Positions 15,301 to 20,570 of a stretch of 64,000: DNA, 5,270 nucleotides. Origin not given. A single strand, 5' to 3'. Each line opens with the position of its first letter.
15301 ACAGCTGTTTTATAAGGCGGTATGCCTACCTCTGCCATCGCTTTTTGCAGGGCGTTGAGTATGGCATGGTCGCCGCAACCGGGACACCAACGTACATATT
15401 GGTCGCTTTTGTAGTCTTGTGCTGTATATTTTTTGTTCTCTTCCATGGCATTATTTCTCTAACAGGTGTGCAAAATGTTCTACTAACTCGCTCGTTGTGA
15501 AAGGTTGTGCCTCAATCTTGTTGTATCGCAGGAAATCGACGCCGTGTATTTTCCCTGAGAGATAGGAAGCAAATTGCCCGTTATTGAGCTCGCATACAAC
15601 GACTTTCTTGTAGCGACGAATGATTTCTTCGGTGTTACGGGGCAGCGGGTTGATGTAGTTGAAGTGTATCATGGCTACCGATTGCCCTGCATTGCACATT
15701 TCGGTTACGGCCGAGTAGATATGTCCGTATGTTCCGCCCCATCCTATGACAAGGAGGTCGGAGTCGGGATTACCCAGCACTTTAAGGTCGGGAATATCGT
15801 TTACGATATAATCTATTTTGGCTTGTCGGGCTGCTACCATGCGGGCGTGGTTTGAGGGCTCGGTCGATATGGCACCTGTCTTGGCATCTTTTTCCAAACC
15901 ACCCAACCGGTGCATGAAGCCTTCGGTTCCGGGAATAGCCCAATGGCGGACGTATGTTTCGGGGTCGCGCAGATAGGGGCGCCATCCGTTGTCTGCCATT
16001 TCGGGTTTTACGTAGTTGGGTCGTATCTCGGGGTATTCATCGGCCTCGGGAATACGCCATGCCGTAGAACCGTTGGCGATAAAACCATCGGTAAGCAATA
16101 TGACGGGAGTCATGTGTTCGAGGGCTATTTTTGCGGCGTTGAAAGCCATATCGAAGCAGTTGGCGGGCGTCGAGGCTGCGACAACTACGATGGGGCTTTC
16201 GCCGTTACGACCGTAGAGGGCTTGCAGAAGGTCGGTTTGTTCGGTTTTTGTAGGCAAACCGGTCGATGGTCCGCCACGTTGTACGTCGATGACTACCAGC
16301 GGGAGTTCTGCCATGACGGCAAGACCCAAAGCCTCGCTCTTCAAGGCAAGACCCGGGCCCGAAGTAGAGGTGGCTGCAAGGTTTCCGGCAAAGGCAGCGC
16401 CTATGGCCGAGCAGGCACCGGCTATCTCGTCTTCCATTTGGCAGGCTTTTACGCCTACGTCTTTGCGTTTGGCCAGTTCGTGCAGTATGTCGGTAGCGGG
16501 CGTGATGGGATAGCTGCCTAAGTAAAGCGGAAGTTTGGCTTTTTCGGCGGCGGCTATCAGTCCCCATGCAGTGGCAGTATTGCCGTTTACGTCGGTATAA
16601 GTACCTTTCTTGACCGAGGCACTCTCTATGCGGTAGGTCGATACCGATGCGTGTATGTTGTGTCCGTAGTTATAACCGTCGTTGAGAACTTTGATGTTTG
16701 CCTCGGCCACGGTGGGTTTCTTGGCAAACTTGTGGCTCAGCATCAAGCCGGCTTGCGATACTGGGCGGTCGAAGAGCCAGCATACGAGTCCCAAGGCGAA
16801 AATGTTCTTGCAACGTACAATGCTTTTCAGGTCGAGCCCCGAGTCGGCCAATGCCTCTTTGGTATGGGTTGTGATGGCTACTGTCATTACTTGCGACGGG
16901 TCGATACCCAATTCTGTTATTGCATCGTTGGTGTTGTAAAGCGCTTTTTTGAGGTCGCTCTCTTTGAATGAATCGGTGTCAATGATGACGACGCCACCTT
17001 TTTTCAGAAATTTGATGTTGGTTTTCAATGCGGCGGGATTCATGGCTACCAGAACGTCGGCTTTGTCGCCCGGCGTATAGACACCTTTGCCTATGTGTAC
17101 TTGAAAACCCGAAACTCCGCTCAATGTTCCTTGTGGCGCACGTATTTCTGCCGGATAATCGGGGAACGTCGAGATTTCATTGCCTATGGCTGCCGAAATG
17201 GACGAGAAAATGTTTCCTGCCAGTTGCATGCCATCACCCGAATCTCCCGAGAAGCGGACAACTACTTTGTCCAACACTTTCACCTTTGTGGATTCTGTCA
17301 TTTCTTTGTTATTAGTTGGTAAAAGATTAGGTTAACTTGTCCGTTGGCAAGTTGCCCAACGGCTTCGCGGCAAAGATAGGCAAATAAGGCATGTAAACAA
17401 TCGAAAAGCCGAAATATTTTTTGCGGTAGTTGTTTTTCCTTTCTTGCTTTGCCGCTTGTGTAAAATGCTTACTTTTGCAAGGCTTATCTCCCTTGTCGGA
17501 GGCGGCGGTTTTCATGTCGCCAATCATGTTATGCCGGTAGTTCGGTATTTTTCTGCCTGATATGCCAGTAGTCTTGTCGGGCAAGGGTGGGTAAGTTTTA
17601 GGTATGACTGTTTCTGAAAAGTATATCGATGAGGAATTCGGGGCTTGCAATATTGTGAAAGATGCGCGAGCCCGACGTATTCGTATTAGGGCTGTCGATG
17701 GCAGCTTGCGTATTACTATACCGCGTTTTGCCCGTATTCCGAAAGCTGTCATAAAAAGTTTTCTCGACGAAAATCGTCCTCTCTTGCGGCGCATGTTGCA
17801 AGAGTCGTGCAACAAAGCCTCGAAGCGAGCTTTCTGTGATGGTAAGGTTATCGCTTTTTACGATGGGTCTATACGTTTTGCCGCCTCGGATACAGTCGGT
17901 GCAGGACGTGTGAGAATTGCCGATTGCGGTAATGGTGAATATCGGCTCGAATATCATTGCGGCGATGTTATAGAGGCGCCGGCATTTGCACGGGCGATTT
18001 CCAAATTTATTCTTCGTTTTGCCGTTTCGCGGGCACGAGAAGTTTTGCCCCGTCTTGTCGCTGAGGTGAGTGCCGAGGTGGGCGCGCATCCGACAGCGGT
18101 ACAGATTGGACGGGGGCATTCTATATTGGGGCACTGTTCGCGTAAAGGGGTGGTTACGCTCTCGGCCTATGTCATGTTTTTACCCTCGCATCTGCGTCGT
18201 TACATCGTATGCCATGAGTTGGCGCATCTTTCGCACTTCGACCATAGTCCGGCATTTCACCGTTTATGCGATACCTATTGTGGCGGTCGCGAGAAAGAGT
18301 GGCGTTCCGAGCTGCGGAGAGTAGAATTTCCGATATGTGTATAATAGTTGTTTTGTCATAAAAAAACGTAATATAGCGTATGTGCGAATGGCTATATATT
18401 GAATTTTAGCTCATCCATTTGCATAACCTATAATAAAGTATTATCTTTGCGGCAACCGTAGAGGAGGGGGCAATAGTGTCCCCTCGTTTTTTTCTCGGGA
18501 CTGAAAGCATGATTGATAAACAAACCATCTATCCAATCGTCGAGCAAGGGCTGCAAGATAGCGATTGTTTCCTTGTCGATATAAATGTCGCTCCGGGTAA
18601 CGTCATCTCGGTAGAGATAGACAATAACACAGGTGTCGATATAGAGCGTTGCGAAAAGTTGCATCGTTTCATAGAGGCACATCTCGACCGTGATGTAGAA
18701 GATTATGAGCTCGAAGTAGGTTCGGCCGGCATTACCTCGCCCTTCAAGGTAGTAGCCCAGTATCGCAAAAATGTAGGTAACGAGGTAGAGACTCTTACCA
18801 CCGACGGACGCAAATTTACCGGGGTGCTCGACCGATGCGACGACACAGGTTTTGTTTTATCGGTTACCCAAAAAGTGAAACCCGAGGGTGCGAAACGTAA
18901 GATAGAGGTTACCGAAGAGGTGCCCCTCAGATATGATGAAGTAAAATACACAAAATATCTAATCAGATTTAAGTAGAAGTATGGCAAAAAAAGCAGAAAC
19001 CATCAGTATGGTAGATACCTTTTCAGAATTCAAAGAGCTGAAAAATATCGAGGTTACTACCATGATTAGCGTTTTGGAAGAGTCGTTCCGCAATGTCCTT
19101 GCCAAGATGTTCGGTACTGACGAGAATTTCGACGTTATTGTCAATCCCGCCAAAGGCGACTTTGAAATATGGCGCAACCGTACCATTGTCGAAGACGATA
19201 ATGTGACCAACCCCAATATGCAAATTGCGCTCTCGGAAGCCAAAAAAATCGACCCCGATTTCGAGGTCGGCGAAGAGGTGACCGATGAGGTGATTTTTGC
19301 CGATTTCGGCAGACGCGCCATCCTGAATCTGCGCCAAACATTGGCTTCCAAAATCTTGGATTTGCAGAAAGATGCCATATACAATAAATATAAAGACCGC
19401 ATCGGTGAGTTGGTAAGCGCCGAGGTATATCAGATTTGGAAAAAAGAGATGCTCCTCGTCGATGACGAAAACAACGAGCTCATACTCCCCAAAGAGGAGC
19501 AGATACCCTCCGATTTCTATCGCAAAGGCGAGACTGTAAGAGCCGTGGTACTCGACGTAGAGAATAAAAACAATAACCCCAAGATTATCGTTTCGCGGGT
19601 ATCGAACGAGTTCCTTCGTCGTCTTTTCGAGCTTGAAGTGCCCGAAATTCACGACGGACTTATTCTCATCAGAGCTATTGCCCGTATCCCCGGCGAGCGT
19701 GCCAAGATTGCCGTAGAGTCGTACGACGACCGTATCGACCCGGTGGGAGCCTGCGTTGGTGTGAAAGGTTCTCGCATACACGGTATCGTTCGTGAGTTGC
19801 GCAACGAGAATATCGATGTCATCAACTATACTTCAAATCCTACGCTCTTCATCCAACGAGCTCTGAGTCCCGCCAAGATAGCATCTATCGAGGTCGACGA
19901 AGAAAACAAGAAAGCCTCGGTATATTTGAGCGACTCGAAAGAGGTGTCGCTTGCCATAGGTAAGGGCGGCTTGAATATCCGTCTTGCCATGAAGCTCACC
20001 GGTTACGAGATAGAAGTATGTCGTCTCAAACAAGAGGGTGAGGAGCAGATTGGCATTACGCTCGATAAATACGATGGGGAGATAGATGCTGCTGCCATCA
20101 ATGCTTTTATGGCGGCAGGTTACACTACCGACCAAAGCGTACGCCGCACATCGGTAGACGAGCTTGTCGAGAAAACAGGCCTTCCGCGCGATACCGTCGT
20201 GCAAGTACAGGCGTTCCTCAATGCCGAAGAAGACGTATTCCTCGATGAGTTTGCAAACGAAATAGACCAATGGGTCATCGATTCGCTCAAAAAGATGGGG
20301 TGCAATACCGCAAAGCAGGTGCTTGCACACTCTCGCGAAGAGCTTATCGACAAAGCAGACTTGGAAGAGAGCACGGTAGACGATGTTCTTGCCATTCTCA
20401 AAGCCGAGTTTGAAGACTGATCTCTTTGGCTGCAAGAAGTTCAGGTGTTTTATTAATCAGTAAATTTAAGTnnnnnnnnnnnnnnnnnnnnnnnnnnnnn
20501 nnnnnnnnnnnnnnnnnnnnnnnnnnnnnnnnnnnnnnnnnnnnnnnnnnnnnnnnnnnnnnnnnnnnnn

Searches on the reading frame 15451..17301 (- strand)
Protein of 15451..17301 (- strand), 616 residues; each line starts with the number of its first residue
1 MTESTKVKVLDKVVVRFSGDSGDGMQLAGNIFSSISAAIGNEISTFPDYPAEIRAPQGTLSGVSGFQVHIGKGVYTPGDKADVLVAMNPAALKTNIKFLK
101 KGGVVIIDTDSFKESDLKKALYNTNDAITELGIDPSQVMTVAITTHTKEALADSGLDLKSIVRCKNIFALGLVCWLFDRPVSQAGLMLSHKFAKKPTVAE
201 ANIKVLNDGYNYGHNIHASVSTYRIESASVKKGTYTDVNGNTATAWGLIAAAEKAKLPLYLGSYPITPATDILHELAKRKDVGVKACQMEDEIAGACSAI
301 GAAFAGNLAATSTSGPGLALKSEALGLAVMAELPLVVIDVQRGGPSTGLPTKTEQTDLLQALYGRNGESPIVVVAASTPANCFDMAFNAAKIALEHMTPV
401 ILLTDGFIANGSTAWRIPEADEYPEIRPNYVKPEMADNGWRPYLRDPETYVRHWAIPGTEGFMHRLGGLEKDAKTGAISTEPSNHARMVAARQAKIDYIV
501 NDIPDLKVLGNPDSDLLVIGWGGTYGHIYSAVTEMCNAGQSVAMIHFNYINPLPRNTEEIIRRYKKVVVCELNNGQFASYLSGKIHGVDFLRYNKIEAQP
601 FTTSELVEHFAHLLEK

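Call 97: search_protein_families(library=ncbifam, proteins=[window:15451-17301:-], max_evalue=0.00001)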
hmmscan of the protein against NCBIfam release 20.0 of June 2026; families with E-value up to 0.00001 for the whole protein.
window:15451-17301:- (616 aa): 13 families
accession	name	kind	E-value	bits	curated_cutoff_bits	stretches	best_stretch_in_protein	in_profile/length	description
TIGR03710.1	OAFO_sf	subfamily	1.3e-194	647.9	482.75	1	13-609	2-560/561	2-oxoacid:acceptor oxidoreductase subunit alpha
NF041170.1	Oxoac_fdxalpha_Archa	equivalog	5e-74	249.8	800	1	79-615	64-624/636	2-oxoacid:ferredoxin oxidoreductase subunit alpha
NF006412.0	PRK08659.1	equivalog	2e-73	247.8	411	1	238-611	8-374/378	2-oxoacid:acceptor oxidoreductase subunit alpha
NF007206.0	PRK09627.1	equivalog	5.6e-61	206.6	579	1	249-610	12-372/375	2-oxoglutarate synthase subunit alpha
NF005507.0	PRK07119.1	subfamily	4.1e-38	131.1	399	1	238-581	7-315/352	3-methyl-2-oxobutanoate dehydrogenase subunit VorB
NF007201.0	PRK09622.1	equivalog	3.1e-14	52.7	590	1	253-411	24-180/405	2-oxoacid:ferredoxin oxidoreductase subunit alpha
NF006232.0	PRK08366.1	equivalog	7e-14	51.2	646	1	238-408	10-172/394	2-ketoisovalerate ferredoxin oxidoreductase subunit alpha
NF040682.1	PorA_Arch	equivalog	3.1e-12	46.1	550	1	249-422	12-185/387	pyruvate synthase subunit PorA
NF045764.1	PhenlGlyoxDHPadG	equivalog_domain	5.9e-08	31.6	700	1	239-557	6-311/398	NADH-dependent phenylglyoxylate dehydrogenase subunit alpha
NF010632.0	PRK14029.1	equivalog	1e-06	28.5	335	1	14-119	3-107/185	pyruvate/ketoisovalerate ferredoxin oxidoreductase subunit gamma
NF006233.0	PRK08367.1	equivalog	2.7e-06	26.5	625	0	239-338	8-105/394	pyruvate ferredoxin oxidoreductase subunit alpha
TIGR03334.1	IOR_beta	equivalog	4.5e-06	26.8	205.8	0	70-209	52-187/189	indolepyruvate ferredoxin oxidoreductase subunit beta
TIGR02175.1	PorC_KorC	subfamily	8.3e-06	25.7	81.1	0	15-137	4-109/177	2-oxoacid:acceptor oxidoreductase, gamma subunit, pyruvate/2-ketoisovalerate family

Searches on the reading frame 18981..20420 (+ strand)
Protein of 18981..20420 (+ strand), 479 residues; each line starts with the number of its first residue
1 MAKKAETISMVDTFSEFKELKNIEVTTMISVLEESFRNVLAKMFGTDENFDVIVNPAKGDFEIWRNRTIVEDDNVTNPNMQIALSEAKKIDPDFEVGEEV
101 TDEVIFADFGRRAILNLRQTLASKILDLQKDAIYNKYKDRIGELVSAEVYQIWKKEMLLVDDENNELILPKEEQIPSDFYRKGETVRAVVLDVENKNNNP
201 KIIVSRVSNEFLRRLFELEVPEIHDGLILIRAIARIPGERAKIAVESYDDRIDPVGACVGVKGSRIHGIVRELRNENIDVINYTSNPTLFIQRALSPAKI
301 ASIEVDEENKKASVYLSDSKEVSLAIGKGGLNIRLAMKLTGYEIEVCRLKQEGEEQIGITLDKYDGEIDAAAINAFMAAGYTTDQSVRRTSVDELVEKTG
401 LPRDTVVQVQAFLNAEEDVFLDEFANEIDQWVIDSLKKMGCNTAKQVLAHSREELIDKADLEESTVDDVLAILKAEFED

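Call 97: search_protein_families(library=ncbifam, proteins=[window:18981-20420:+], max_evalue=0.00001)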
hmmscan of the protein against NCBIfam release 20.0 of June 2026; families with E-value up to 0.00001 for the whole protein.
window:18981-20420:+ (479 aa): 4 families
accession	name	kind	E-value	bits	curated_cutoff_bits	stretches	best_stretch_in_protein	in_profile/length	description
TIGR01953.1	NusA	equivalog_domain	1.2e-116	389.5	253.4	1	10-350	2-339/340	transcription termination factor NusA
NF006645.0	PRK09202.4-5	equivalog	2.3e-66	224.5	532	1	5-362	14-383/540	transcription termination/antitermination protein NusA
NF006642.0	PRK09202.4-1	equivalog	7.2e-34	117.2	687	1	9-346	19-372/614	transcription termination/antitermination protein NusA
TIGR01952.1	nusA_arch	equivalog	1.2e-10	41.8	74.35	1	255-343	44-132/141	NusA-like transcription termination signal-binding factor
